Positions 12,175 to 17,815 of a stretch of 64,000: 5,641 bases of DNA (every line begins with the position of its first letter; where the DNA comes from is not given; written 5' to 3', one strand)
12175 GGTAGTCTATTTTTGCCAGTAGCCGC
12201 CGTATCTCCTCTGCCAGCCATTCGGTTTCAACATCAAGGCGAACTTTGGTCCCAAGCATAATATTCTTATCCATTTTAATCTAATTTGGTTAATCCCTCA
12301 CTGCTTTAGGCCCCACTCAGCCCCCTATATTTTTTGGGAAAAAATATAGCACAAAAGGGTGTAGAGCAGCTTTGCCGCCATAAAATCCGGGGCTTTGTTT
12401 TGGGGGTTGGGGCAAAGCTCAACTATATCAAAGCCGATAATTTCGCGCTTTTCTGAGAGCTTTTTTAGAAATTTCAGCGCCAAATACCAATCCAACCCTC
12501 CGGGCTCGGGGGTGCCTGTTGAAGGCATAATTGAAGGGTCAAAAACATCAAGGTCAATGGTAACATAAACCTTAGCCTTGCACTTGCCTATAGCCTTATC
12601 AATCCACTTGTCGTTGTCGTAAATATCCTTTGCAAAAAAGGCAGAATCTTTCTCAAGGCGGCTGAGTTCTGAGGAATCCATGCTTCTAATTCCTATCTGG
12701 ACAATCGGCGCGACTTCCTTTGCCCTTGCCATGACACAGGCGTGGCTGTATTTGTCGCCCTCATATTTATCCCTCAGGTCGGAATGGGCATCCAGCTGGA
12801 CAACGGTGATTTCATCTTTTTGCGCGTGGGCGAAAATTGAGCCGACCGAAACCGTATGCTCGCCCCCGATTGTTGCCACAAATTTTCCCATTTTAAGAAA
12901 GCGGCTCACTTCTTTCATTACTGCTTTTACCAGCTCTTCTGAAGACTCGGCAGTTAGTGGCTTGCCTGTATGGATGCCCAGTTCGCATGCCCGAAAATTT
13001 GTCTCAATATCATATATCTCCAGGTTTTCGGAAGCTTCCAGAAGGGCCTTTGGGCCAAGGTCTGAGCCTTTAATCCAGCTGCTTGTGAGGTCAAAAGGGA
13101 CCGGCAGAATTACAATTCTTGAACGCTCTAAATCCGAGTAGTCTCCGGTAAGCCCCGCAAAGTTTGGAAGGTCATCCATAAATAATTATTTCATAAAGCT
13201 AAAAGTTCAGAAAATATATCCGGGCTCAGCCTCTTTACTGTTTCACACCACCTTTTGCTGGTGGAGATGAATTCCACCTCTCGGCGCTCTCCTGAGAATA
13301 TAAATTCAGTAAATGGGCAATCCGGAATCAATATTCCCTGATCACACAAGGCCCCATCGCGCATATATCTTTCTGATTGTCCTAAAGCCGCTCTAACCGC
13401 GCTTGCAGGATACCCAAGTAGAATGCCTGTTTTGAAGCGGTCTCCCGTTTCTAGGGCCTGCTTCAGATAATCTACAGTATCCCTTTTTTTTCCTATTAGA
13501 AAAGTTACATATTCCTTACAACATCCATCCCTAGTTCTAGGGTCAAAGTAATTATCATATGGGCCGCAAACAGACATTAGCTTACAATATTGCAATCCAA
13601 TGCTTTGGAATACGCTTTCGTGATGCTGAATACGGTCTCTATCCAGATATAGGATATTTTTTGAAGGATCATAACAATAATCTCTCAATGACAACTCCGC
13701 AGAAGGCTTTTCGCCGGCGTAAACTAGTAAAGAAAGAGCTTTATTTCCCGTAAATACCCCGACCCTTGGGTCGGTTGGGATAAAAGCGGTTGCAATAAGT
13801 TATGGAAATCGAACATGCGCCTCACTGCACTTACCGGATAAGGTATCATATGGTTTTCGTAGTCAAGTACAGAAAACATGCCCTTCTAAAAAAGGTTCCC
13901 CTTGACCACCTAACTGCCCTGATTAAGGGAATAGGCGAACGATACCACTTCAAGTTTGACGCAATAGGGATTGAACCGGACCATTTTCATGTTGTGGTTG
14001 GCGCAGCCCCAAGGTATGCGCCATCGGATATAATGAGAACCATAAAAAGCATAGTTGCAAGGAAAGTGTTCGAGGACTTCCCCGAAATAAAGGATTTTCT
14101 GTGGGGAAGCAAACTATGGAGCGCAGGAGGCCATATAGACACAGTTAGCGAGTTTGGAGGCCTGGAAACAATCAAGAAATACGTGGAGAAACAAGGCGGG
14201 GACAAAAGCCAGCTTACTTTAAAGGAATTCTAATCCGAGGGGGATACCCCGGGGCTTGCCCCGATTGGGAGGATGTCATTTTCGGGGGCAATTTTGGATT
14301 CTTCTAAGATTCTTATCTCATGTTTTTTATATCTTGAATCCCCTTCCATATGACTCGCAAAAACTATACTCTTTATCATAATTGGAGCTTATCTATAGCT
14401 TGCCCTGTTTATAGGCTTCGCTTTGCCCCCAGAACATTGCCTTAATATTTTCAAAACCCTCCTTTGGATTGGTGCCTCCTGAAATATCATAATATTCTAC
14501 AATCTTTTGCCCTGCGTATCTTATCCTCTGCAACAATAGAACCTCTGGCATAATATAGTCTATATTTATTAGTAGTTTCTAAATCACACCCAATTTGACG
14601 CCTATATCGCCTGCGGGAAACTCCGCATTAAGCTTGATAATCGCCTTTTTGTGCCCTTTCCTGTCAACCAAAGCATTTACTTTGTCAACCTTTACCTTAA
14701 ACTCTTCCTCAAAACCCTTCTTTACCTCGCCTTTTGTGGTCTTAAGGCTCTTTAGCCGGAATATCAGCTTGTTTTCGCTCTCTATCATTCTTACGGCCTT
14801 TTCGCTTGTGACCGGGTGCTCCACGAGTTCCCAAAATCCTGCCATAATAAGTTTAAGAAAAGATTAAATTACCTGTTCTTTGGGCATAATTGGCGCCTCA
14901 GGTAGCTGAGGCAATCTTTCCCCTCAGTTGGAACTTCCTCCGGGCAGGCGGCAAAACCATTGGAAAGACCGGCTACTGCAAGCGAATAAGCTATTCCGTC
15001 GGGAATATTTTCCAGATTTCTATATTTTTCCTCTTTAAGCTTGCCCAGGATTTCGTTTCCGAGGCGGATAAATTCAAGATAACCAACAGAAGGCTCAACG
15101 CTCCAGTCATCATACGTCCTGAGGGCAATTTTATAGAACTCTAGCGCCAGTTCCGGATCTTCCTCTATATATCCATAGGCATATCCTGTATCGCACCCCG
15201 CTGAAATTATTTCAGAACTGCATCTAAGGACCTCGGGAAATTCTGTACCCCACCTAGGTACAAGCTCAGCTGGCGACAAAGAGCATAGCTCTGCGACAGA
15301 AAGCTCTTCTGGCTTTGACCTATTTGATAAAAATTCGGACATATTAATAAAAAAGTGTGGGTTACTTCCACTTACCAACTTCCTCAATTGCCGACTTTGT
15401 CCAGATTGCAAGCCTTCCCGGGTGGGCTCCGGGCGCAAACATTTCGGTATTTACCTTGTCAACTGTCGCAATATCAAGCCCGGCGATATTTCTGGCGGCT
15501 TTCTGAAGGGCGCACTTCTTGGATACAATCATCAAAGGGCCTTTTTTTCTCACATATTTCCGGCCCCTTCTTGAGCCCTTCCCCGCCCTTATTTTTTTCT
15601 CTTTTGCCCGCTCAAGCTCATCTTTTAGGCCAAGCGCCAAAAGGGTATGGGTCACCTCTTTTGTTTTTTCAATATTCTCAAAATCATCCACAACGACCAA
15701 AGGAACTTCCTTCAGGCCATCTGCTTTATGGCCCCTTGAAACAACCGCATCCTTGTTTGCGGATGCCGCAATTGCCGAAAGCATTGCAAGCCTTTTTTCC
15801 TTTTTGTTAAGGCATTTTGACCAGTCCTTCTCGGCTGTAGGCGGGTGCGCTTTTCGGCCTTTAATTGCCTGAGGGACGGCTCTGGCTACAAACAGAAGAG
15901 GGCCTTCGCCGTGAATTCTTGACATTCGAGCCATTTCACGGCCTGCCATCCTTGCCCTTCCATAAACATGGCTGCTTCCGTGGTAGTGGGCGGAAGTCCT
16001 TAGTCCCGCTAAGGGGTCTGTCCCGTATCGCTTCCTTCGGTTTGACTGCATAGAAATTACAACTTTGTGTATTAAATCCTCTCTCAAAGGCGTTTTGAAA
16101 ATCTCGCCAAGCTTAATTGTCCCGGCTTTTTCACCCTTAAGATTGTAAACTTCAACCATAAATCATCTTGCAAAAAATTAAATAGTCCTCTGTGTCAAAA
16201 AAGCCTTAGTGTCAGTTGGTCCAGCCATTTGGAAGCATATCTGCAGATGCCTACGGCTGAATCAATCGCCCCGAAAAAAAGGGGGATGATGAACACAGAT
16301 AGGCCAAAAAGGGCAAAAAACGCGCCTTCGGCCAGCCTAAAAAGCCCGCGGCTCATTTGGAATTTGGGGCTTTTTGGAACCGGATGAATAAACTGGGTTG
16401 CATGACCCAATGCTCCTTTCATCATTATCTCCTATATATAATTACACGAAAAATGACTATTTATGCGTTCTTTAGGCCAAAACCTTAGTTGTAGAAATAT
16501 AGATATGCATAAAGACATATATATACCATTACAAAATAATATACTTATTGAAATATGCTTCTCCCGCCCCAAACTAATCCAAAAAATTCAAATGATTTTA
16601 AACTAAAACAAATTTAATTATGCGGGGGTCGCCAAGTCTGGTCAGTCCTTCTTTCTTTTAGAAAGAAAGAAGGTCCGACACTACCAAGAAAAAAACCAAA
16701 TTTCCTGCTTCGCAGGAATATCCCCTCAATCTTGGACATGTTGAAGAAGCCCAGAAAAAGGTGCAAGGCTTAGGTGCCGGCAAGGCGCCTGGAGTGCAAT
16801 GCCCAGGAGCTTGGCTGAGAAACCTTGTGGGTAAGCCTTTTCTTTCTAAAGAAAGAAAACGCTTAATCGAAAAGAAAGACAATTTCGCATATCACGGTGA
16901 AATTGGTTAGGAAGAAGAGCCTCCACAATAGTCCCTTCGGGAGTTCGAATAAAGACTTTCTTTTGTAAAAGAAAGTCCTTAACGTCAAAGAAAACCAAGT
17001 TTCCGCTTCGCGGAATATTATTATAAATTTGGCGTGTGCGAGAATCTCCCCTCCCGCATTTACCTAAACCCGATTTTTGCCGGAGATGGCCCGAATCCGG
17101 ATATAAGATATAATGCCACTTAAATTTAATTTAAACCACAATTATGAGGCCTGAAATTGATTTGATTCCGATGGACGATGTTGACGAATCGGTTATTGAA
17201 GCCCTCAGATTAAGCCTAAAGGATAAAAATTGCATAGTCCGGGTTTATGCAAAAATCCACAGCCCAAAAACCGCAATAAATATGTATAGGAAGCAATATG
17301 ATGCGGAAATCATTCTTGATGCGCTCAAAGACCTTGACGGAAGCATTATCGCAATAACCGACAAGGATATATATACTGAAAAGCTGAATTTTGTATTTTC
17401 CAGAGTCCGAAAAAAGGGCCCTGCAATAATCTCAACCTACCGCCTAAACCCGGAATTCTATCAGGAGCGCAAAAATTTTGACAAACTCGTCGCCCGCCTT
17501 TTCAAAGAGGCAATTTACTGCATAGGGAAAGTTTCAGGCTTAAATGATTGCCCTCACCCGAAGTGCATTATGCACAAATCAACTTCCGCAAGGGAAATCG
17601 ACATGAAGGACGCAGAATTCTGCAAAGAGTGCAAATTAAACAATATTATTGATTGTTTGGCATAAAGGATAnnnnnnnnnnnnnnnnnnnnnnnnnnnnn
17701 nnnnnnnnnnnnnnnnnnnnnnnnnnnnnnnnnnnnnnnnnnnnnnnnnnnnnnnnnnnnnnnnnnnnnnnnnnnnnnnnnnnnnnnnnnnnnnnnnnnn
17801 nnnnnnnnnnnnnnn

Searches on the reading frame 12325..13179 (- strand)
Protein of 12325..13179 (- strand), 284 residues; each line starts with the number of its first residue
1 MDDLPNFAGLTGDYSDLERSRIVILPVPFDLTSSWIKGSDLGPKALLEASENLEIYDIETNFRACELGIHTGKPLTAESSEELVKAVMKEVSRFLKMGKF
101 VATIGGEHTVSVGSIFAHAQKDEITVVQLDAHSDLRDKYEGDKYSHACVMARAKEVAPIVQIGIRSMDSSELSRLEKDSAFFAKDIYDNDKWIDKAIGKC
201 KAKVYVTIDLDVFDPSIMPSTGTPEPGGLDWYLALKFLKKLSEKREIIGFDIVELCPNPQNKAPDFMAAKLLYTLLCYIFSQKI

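Call 17: search_protein_families(library=pfam, proteins=[window:12325-13179:-], max_evalue=0.001)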
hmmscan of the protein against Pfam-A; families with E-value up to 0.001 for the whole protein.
window:12325-13179:- (284 aa): 1 family
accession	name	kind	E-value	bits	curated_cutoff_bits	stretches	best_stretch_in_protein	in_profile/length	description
PF00491.26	Arginase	-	4.3e-63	213.8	22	1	21-276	2-279/280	Arginase family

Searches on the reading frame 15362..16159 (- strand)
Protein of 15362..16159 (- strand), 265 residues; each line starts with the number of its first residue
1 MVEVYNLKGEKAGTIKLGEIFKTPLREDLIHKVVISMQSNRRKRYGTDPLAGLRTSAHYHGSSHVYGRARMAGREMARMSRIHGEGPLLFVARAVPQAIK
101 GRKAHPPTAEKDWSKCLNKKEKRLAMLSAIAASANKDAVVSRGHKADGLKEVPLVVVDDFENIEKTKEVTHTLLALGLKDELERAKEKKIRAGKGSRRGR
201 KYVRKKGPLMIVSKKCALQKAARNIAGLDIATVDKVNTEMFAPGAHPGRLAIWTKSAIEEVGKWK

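Call 17: search_protein_families(library=pfam, proteins=[window:15362-16159:-], max_evalue=0.001)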
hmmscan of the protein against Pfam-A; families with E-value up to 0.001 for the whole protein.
window:15362-16159:- (265 aa): 1 family
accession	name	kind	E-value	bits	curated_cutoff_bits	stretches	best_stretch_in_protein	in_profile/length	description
PF00573.27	Ribosomal_L4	-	1.1e-34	120.2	25.8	1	16-262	2-188/190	Ribosomal protein L4/L1 family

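Call 63: find_homologous_proteins(query=window:15362-16159:-, max_evalue=1e-40)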
Query window:15362-16159:- (265 aa): 2567 proteins with E <= 1e-40 among 5142 candidates; the best 120 are listed.
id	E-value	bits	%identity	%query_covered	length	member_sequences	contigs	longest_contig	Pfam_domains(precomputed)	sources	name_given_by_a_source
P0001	5.3e-169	578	100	100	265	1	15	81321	PF00573.28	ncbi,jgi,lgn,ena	jgi:large subunit ribosomal protein L4e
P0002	1.9e-146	504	86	100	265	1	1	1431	PF00573.28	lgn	-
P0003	1.7e-142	492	83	100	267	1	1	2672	PF00573.28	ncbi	ncbi:MAG: 50S ribosomal protein L4 [Candidatus Aenigmatarchaeota archaeon]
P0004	2.1e-130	452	76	100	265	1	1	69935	PF00573.28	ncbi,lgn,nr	ncbi:MAG: 50S ribosomal protein L4 [Candidatus Aenigmarchaeota archaeon]|nr:50S ribosomal protein L4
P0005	3.0e-125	435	75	100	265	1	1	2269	PF00573.28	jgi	-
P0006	7.3e-125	434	75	100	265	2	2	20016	PF00573.28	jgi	-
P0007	7.3e-124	431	74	100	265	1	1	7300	PF00573.28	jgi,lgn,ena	-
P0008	3.2e-123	428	75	100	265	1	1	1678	PF00573.28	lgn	-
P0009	6.0e-105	369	63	99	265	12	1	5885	PF00573.28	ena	-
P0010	5.3e-103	362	65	99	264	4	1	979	PF00573.28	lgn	-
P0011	4.1e-102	359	64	99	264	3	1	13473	PF00573.28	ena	-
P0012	3.7e-101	356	61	99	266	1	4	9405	PF00573.28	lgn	-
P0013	6.7e-101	355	61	97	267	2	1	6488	PF00573.28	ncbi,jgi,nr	ncbi:MAG: 50S ribosomal protein L4 [Candidatus Aenigmarchaeota archaeon ex4484_56]|nr:MAG: 50S ribos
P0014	1.2e-100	354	61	100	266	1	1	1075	PF00573.28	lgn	-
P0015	1.7e-100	354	64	99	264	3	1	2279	PF00573.28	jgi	-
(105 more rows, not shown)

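Call 64: find_encoding_contigs(protein=P0003, flank=3000, max_places=2)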
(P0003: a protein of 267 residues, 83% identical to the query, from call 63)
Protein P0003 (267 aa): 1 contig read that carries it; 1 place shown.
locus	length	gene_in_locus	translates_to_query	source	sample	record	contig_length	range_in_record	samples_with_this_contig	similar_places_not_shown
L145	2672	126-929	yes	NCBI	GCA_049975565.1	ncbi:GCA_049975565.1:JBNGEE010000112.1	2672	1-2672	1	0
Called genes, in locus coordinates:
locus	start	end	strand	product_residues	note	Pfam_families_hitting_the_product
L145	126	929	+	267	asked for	PF00573:Ribosomal_L4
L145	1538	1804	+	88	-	PF00276:Ribosomal_L23 (weak)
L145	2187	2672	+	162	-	?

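Call 65: find_encoding_contigs(protein=P0004, flank=3000, max_places=2)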
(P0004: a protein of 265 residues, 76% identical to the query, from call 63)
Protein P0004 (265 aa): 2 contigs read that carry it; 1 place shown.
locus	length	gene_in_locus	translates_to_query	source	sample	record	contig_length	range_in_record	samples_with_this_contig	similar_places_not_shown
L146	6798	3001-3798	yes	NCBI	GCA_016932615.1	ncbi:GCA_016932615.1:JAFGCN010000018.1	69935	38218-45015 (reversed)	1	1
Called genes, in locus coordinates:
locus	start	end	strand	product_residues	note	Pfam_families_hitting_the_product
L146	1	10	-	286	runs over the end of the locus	PF02778:tRNA_int_endo_N, PF01974:tRNA_int_endo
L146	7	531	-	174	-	PF07998:Peptidase_M54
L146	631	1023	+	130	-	-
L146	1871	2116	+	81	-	-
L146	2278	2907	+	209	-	-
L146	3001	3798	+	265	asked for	PF00573:Ribosomal_L4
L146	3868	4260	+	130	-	-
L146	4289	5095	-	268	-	-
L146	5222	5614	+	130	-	-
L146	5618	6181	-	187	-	-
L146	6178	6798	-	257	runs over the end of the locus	-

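Call 66: find_encoding_contigs(protein=P0006, flank=3000, max_places=2)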
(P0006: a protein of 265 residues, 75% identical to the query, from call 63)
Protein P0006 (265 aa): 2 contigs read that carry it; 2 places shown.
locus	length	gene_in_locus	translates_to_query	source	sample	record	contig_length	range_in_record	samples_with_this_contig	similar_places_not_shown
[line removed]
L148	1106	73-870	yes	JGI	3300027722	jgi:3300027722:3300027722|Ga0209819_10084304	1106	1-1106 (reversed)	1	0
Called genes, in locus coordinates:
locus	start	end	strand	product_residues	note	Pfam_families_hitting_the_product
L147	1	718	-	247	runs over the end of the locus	PF02778:tRNA_int_endo_N, PF01974:tRNA_int_endo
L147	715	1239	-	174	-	PF07998:Peptidase_M54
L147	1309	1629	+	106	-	-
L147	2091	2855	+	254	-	-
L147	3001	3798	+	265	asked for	PF00573:Ribosomal_L4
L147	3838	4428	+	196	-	-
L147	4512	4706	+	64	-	-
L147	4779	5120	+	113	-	-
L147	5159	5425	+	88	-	PF00276:Ribosomal_L23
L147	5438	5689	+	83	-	-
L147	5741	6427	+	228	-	-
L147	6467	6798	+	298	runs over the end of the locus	PF00491:Arginase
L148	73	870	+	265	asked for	PF00573:Ribosomal_L4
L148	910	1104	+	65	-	?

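Call 67: find_encoding_contigs(protein=P0007, flank=3000, max_places=2)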
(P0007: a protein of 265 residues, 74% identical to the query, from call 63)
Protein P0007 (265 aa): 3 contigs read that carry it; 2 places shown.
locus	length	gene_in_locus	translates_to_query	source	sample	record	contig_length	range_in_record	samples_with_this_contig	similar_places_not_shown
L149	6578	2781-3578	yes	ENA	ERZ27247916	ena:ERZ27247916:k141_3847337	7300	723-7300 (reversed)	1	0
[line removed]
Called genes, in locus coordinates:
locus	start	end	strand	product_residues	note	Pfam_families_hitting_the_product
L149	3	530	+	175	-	?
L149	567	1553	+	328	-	PF07885:Ion_trans_2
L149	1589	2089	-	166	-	-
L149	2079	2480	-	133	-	-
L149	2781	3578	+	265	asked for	PF00573:Ribosomal_L4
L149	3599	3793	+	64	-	-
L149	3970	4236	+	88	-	PF00276:Ribosomal_L23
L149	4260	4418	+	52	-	-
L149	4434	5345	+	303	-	PF00491:Arginase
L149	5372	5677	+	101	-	PF01909:NTP_transf_2, PF18765:Polbeta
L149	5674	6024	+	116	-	PF01934:HepT-like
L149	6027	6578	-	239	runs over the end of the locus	PF01479:S4, PF00849:PseudoU_synth_2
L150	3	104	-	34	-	?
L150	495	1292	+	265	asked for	PF00573:Ribosomal_L4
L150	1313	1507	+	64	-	-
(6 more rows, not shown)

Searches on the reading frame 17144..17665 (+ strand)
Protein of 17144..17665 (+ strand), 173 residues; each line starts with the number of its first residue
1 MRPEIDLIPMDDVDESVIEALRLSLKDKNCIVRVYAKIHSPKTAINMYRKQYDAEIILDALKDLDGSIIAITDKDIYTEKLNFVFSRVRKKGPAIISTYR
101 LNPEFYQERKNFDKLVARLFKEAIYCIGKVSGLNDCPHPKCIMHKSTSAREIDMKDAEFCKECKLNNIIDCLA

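Call 17: search_protein_families(library=pfam, proteins=[window:17144-17665:+], max_evalue=0.001)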
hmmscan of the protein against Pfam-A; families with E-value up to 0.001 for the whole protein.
window:17144-17665:+ (173 aa): 1 family
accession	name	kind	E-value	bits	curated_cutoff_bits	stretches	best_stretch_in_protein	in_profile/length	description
PF07998.17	Peptidase_M54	-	4.3e-20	73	24.4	1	34-164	50-189/194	Peptidase family M54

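Call 61: find_encoding_contigs(protein=window:17144-17665:+, flank=3000, max_places=6)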
Protein window:17144-17665:+ (173 aa): 24 contigs read that carry it; 1 place shown.
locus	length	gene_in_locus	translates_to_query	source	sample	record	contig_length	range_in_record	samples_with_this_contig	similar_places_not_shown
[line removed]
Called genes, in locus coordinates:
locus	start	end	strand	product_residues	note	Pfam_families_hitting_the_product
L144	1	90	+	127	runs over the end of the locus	PF01797:Y1_Tnp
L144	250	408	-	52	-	-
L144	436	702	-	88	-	PF00276:Ribosomal_L23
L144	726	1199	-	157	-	-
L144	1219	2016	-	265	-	PF00573:Ribosomal_L4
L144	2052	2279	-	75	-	-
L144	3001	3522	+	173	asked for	PF07998:Peptidase_M54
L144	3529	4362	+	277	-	PF02778:tRNA_int_endo_N, PF01974:tRNA_int_endo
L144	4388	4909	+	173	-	PF14512:TM1586_NiRdase (faint), PF00881:Nitroreductase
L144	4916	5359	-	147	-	-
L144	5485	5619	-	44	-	-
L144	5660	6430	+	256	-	PF01509:TruB_N, PF21238:Pus10_C, PF16198:TruB_C_2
